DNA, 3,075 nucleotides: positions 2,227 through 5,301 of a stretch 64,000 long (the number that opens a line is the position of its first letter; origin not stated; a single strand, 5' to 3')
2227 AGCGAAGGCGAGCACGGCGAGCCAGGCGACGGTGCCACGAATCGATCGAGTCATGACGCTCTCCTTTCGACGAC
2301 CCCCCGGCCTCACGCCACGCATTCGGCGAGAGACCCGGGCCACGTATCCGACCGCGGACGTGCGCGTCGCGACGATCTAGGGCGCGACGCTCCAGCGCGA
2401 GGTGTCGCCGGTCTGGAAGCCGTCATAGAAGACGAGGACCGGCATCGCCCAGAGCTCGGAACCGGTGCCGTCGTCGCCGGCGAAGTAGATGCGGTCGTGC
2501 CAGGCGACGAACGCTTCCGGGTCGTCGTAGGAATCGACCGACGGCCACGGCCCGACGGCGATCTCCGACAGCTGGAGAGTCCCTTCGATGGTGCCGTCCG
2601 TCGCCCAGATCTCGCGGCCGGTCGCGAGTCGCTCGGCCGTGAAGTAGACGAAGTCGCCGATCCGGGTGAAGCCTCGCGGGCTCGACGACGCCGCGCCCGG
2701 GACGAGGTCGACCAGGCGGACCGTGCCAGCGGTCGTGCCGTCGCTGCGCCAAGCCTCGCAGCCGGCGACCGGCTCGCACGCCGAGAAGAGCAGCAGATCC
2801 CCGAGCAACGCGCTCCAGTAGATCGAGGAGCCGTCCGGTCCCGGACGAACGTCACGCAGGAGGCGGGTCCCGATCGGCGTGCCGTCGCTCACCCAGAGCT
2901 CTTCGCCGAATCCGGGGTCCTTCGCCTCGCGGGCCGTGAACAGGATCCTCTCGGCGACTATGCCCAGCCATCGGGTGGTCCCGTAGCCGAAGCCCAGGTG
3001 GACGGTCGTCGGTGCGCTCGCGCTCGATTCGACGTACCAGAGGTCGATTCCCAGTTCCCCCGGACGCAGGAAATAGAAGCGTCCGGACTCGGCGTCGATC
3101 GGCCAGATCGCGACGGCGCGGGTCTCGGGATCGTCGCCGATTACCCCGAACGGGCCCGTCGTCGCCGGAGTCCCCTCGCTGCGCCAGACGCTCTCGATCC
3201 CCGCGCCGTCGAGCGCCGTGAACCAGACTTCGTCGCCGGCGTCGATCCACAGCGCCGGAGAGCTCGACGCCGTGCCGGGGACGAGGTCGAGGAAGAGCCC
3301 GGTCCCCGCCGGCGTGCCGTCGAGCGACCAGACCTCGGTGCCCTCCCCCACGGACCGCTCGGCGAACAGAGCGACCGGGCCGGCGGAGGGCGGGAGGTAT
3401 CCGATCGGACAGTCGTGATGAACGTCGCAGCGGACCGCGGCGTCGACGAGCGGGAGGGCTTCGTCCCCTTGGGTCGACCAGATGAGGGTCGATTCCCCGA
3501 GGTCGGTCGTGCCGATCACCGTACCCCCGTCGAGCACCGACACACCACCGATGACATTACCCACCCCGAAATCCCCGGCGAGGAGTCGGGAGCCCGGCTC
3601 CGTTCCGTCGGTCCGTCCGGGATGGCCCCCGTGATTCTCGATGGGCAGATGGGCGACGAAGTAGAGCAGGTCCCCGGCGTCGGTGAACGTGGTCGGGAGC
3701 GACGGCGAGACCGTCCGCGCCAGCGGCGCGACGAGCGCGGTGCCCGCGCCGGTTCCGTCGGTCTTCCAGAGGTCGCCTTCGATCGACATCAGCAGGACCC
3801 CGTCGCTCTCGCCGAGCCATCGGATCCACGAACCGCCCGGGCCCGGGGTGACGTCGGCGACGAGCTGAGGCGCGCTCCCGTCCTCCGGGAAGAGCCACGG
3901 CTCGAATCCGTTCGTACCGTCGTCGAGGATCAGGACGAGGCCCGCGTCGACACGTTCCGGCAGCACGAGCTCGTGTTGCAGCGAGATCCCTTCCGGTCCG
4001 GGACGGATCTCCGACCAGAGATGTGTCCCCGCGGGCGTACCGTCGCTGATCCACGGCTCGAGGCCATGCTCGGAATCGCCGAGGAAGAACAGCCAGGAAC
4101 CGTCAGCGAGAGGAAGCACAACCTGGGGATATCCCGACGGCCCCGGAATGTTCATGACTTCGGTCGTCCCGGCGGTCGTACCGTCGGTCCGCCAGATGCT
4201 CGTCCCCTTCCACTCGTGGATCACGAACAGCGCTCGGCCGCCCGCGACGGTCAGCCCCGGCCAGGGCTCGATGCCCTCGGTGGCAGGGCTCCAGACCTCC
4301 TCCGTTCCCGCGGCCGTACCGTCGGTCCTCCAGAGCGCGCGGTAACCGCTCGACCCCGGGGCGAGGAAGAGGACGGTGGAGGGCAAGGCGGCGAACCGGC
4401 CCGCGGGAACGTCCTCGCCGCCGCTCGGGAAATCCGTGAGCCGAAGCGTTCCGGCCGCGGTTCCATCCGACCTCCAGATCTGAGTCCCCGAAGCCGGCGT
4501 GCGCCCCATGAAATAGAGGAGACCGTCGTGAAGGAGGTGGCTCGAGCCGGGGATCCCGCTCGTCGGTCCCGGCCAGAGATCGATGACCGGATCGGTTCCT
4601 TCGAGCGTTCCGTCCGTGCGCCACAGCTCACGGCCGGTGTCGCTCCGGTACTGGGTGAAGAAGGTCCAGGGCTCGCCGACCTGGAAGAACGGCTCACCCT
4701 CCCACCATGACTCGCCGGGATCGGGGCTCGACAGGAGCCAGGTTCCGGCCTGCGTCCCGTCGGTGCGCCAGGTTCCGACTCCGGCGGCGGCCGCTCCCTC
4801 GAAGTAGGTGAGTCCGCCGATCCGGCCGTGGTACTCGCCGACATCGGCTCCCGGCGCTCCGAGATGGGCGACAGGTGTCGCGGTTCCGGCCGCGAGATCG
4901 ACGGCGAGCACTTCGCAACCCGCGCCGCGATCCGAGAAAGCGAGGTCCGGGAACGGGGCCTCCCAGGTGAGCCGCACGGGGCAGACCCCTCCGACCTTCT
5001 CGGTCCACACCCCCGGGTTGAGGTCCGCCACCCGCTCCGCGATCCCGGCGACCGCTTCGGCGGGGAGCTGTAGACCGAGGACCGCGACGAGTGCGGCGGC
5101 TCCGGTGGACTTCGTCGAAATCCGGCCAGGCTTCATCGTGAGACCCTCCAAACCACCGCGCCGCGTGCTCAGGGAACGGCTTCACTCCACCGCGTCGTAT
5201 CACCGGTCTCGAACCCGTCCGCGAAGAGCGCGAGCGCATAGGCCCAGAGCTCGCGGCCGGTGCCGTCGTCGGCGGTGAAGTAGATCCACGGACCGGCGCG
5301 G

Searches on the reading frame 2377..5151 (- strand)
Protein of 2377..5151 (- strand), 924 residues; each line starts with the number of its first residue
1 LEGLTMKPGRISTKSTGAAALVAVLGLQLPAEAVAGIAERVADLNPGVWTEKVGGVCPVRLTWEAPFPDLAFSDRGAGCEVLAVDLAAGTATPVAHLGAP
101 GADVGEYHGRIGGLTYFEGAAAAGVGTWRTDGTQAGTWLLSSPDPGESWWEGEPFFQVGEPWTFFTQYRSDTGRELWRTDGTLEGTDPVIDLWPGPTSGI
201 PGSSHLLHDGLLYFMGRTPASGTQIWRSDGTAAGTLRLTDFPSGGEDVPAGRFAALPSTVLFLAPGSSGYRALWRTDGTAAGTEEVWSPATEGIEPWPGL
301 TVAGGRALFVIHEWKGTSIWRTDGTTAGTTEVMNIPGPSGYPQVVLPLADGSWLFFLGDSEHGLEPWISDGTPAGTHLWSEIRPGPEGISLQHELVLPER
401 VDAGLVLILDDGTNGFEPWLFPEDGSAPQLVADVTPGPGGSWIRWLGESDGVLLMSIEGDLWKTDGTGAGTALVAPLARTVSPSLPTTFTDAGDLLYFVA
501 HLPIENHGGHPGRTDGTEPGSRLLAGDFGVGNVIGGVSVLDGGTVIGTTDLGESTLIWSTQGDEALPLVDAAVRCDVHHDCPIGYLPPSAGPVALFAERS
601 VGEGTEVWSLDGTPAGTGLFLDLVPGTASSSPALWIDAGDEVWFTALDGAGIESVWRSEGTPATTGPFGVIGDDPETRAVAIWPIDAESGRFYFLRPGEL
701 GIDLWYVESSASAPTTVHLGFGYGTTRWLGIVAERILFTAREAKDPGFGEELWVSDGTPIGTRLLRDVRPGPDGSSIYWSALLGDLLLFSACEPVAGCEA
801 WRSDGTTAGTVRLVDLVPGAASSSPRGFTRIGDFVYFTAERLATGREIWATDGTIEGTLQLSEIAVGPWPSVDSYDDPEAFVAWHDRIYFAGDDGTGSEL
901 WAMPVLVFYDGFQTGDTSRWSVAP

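Call 56: search_protein_families(library=pfam, proteins=[window:2377-5151:-], max_evalue=0.00001)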
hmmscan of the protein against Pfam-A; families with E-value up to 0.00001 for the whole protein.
window:2377-5151:- (924 aa): 0 families

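Call 108: search_protein_families(library=ncbifam, proteins=[window:2377-5151:-], max_evalue=0.01)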
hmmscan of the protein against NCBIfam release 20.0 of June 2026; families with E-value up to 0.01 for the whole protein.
window:2377-5151:- (924 aa): 1 family
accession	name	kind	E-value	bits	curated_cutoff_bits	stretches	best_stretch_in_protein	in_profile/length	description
TIGR04534.2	ELWxxDGT_rpt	domain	6.4e-111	362.3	65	11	786-830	2-46/47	ELWxxDGT repeat protein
